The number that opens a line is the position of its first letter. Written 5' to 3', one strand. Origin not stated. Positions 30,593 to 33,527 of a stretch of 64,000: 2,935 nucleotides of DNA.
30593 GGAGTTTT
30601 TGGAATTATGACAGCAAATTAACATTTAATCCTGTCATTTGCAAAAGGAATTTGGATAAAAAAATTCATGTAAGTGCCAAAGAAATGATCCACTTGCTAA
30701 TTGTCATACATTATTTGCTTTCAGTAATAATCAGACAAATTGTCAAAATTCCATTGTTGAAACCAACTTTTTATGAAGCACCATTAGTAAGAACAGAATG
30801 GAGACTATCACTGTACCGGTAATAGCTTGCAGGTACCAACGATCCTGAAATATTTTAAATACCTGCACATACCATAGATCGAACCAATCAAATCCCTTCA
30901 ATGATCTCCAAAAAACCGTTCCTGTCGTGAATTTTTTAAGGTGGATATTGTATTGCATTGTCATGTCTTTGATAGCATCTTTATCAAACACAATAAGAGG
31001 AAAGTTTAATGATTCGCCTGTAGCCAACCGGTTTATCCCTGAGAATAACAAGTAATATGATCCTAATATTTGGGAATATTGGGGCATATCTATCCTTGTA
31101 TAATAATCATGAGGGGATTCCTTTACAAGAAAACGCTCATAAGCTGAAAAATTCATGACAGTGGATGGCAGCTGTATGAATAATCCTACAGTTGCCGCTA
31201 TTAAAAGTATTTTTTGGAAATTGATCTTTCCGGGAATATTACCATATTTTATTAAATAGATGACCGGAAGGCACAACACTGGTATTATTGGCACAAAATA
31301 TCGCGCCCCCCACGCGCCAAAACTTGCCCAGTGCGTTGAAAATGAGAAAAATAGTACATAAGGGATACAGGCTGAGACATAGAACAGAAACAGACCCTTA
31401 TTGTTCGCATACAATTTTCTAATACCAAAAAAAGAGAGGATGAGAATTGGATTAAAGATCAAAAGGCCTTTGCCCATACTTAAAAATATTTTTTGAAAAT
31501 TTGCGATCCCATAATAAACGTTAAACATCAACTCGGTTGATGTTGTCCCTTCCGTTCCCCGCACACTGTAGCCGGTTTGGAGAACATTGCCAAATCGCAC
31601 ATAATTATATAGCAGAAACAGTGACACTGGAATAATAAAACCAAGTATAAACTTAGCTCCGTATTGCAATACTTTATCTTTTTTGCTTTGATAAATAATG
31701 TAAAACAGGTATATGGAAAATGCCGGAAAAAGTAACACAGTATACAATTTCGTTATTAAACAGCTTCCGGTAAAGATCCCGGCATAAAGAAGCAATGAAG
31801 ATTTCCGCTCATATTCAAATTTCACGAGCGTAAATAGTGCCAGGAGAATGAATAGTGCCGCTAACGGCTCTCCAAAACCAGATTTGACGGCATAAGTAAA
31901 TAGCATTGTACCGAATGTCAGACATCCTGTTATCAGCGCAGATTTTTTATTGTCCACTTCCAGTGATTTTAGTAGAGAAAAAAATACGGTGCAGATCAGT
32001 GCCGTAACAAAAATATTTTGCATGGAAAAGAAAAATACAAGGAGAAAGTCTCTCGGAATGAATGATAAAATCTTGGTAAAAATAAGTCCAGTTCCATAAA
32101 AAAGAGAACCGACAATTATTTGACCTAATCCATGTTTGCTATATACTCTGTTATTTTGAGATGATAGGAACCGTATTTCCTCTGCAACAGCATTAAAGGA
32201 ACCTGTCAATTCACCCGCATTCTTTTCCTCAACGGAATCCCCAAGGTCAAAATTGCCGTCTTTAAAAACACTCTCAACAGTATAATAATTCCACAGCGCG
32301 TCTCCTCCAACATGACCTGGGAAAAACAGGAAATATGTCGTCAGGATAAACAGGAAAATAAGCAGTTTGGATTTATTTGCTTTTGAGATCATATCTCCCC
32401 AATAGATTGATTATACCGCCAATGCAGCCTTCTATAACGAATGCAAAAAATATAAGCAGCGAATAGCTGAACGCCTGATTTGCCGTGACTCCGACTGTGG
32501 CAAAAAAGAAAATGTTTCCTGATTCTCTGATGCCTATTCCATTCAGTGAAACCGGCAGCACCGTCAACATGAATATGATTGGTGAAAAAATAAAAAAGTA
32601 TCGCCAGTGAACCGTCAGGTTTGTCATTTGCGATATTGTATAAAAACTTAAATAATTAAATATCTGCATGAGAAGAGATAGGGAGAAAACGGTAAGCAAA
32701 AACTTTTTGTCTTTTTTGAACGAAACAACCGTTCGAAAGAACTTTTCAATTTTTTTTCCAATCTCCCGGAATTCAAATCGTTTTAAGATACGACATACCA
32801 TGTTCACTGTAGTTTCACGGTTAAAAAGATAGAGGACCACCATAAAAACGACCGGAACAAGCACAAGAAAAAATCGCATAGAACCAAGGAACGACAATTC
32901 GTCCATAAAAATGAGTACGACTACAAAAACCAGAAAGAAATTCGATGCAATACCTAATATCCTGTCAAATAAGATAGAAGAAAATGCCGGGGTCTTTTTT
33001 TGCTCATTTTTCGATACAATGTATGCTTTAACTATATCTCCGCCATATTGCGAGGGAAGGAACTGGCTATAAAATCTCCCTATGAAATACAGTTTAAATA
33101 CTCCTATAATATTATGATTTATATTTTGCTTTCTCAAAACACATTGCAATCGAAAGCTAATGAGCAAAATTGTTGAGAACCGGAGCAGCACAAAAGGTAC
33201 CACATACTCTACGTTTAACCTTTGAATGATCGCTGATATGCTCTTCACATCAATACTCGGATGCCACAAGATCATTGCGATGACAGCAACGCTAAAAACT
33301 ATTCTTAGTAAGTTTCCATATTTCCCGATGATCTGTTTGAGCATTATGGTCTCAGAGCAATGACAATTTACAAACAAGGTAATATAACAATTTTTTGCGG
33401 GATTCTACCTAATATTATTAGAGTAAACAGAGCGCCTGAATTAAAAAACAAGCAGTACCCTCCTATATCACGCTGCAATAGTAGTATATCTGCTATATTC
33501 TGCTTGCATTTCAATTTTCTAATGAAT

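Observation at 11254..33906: A ~22-kb low-GC island encodes a polyprenyl-phosphate-sugar based extracytoplasmic glycosylation system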

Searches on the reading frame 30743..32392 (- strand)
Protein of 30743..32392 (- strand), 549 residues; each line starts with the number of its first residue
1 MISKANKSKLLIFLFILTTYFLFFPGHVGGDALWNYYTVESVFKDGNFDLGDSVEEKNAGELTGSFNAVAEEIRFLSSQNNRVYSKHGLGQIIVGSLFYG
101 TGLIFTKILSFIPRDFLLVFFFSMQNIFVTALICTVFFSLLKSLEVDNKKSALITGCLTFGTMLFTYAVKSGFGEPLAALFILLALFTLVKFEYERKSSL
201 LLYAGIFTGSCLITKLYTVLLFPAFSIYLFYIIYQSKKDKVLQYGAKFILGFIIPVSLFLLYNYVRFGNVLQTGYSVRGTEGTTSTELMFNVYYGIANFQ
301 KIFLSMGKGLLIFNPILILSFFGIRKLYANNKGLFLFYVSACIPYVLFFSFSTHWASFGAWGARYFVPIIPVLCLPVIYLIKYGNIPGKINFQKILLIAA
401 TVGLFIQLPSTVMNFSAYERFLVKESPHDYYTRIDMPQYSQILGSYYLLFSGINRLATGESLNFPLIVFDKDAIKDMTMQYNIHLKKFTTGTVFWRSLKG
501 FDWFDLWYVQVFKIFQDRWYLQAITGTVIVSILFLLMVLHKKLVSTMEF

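Call 6: search_protein_families(library=pfam, proteins=[window:30743-32392:-], max_evalue=0.01)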
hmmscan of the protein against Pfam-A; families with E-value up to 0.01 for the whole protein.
window:30743-32392:- (549 aa): 1 family
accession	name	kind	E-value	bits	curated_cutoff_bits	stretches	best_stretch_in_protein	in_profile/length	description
PF13231.12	PMT_2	-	0.0019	18.9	26.1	1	115-256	12-157/160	Dolichyl-phosphate-mannose-protein mannosyltransferase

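Call 30: search_protein_families(library=ncbifam, proteins=[window:30743-32392:-], max_evalue=0.001)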
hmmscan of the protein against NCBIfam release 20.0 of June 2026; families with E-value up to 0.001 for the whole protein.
window:30743-32392:- (549 aa): 1 family
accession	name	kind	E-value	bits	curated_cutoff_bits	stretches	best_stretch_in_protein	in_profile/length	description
NF047440.1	LA3751_2_3_fam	subfamily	1.9e-15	56.7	200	1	108-416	88-387/460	LA_3751/LA_3752 family putative glycosyltransferase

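Call 32: search_solved_structures(query=window:30743-32392:-, max_evalue=1)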
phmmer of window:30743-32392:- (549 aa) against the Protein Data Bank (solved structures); distinct sequences matched with E-value up to 1: 0.

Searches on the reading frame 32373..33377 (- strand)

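Call 6: search_protein_families(library=pfam, proteins=[window:32373-33377:-], max_evalue=0.01)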
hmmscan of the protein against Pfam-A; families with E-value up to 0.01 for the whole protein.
window:32373-33377:- (334 aa): 1 family
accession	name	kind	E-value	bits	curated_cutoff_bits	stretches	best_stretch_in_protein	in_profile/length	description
PF03706.18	LPG_synthase_TM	-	7.8e-39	134.4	33.4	1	26-312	1-293/302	Lysylphosphatidylglycerol synthase TM region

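Call 30: search_protein_families(library=ncbifam, proteins=[window:32373-33377:-], max_evalue=0.001)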
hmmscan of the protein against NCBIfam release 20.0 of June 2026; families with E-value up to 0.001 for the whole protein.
window:32373-33377:- (334 aa): 2 families
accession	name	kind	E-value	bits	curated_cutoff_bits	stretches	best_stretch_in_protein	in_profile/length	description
TIGR00374.1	TIGR00374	subfamily_domain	2.8e-22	79.5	43.2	1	26-309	1-294/323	flippase-like domain-containing protein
TIGR03476.1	HpnL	subfamily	1.6e-06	27.7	195.65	1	25-308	6-298/318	putative membrane protein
